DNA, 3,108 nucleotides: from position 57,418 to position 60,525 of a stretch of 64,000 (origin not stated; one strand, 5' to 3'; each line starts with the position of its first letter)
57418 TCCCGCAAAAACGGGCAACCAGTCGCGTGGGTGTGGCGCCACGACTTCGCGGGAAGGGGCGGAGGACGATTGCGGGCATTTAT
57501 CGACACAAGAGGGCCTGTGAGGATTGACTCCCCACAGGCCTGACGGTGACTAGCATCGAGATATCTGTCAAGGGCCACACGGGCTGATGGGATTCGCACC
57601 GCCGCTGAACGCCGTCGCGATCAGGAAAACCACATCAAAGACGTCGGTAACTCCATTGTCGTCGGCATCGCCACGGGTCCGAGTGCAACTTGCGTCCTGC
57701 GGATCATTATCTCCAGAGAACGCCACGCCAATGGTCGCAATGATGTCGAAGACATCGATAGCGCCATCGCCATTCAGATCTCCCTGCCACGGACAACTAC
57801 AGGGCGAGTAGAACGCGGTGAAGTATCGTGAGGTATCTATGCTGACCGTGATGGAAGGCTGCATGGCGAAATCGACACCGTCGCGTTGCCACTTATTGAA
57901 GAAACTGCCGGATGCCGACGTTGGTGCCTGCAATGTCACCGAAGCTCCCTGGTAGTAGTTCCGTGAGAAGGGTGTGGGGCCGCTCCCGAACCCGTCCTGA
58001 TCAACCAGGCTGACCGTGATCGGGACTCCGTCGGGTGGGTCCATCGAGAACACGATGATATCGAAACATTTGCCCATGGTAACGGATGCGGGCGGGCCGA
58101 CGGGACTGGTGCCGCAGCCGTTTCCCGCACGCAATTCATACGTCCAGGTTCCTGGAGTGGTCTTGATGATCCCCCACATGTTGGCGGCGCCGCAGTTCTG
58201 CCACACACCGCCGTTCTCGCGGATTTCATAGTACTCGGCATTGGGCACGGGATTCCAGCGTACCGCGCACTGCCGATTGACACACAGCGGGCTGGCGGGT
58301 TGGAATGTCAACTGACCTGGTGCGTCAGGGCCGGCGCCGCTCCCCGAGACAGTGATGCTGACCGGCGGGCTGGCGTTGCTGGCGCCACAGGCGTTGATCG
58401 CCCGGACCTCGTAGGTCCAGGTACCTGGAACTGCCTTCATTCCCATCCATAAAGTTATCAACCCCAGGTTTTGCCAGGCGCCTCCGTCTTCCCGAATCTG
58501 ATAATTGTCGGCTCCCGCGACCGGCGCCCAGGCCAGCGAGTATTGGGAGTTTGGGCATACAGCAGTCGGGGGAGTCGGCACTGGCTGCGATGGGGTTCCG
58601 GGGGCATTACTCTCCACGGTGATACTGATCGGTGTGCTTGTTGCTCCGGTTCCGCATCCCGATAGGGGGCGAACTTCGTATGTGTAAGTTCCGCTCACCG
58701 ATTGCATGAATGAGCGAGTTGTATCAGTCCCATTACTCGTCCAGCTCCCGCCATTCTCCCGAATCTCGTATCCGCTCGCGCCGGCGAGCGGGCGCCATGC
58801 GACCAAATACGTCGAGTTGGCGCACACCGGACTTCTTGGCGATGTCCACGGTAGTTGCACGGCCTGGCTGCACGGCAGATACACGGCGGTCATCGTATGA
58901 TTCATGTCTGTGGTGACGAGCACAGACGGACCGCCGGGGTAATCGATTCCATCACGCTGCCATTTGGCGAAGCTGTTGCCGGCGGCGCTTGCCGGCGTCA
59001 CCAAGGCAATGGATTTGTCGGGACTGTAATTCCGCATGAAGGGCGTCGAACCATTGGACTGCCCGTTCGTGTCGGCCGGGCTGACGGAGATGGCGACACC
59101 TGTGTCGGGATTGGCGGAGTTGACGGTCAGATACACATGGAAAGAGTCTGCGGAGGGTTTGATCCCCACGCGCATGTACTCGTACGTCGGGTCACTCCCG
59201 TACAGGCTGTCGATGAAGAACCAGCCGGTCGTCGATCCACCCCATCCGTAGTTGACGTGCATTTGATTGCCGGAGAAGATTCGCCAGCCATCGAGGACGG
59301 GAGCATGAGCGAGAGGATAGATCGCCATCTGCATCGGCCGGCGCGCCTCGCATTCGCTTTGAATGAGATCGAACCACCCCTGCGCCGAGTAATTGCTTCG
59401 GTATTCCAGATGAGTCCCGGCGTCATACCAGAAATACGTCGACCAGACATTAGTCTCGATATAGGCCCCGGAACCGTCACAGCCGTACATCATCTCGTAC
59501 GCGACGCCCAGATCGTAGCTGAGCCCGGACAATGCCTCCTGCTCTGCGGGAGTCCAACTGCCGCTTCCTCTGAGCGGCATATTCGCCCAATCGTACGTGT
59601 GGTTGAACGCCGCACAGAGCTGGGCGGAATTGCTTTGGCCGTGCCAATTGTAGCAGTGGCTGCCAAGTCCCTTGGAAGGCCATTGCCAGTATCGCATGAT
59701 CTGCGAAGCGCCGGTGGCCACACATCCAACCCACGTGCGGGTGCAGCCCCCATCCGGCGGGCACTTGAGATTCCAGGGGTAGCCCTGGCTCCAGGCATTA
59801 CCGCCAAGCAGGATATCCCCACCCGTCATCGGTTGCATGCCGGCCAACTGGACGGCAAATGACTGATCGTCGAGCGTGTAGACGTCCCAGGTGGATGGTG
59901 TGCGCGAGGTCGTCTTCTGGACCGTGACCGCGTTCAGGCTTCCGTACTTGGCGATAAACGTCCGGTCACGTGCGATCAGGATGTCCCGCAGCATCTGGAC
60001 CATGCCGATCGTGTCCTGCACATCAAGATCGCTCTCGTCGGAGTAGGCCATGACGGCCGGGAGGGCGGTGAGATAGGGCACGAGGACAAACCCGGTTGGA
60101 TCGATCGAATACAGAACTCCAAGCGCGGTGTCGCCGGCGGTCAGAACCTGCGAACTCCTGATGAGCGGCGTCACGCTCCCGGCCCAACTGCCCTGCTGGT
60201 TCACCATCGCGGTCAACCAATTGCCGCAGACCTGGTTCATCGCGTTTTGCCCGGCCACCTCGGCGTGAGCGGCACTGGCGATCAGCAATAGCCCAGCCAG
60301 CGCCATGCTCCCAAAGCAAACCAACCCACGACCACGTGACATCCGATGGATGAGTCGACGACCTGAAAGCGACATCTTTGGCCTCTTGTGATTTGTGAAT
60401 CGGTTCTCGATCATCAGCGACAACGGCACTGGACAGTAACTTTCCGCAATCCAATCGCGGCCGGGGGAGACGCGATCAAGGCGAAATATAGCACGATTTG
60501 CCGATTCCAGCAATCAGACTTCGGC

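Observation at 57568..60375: Secreted C10 (streptopain-family) cysteine protease with InlB-B-like modules, three Cys-bearing FN3-like repeats and a dockerin-like C-terminus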

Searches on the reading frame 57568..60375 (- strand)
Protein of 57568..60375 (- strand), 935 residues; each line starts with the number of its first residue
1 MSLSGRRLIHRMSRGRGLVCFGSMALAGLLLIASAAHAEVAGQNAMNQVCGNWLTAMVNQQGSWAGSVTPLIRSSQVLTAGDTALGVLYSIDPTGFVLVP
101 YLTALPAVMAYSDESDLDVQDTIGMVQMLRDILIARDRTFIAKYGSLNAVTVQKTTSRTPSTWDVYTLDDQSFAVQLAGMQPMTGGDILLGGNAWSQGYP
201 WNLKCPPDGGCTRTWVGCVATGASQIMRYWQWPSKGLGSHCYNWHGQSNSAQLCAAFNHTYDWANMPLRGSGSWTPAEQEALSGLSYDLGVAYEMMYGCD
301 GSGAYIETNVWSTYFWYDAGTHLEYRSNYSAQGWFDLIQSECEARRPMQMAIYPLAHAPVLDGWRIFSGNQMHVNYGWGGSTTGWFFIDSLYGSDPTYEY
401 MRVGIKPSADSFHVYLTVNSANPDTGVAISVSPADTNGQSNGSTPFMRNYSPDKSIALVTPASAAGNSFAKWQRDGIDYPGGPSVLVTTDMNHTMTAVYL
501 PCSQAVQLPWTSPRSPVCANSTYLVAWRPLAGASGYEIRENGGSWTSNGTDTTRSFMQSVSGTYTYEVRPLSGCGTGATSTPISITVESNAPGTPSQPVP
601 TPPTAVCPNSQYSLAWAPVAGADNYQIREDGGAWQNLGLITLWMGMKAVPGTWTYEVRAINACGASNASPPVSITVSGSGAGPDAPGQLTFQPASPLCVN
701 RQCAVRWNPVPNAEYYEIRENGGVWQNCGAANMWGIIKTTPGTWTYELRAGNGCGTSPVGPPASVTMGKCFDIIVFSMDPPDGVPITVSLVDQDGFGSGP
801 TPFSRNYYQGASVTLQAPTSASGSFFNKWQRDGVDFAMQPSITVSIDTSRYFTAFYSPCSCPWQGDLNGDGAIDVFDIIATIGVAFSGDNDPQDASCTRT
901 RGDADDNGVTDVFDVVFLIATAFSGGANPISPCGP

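Call 3: search_protein_families(library=pfam, proteins=[window:57568-60375:-], max_evalue=1)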
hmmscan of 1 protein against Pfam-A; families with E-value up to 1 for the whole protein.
window:57568-60375:- (935 aa): 6 families
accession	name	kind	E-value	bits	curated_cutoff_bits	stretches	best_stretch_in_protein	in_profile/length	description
PF01640.23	Peptidase_C10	-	1.1e-40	140.4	26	1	195-386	1-194/194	Peptidase C10 family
PF00041.27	fn3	-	0.044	14.4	25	0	505-585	15-83/84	Fibronectin type III domain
PF13734.11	Inhibitor_I69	-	0.045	14.7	25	1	82-123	43-84/98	Spi protease inhibitor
PF21910.2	GH85_C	-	0.24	12.3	27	0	703-721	19-37/95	GH85 endohexosaminidases, C-terminal domain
PF19408.5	PKD_6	-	0.59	11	25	0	603-669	11-78/82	PKD-like domain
PF00404.24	Dockerin_1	-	0.61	10.8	22.9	0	865-919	2-53/57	Dockerin type I domain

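Call 4: search_protein_families(library=ncbifam, proteins=[window:57568-60375:-], max_evalue=1)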
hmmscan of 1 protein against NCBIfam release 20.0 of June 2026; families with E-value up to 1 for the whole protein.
window:57568-60375:- (935 aa): 1 family
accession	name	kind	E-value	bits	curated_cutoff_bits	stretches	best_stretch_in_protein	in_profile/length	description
NF047756.1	LIC11435_fam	equivalog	0.2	10.5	380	1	526-567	3-46/360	LIC11435 family protein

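Call 5: search_solved_structures(query=window:57568-60375:-, max_evalue=1, show_alignments=3)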
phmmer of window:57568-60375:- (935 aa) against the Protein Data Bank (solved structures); distinct sequences matched with E-value up to 1: 10.
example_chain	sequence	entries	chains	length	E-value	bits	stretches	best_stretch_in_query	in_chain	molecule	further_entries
3bba_A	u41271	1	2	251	3.5e-28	101.3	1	193-392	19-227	interpain A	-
3bb7_A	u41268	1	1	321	1.2e-26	96.2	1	193-392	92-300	interpain A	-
2uzj_A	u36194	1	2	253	7.7e-21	77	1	213-392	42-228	STREPTOPAIN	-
6ukd_A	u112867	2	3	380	1.1e-20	76.5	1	191-392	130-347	Streptopain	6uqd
4d8b_A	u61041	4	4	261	1.3e-20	76.3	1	213-393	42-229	Streptopain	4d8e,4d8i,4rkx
1pvj_A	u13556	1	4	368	6.9e-20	73.9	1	192-393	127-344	pyrogenic exotoxin B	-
1dki_A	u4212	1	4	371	5.3e-19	70.9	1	192-392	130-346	PYROGENIC EXOTOXIN B ZYMOGEN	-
2jtc_A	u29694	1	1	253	6.4e-19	70.7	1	213-392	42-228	Streptopain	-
5lxv_B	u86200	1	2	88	0.048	14.8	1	864-909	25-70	Carbohydrate-binding protein WP_009985128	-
7zcb_B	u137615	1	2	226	0.35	12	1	505-624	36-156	Pikachurin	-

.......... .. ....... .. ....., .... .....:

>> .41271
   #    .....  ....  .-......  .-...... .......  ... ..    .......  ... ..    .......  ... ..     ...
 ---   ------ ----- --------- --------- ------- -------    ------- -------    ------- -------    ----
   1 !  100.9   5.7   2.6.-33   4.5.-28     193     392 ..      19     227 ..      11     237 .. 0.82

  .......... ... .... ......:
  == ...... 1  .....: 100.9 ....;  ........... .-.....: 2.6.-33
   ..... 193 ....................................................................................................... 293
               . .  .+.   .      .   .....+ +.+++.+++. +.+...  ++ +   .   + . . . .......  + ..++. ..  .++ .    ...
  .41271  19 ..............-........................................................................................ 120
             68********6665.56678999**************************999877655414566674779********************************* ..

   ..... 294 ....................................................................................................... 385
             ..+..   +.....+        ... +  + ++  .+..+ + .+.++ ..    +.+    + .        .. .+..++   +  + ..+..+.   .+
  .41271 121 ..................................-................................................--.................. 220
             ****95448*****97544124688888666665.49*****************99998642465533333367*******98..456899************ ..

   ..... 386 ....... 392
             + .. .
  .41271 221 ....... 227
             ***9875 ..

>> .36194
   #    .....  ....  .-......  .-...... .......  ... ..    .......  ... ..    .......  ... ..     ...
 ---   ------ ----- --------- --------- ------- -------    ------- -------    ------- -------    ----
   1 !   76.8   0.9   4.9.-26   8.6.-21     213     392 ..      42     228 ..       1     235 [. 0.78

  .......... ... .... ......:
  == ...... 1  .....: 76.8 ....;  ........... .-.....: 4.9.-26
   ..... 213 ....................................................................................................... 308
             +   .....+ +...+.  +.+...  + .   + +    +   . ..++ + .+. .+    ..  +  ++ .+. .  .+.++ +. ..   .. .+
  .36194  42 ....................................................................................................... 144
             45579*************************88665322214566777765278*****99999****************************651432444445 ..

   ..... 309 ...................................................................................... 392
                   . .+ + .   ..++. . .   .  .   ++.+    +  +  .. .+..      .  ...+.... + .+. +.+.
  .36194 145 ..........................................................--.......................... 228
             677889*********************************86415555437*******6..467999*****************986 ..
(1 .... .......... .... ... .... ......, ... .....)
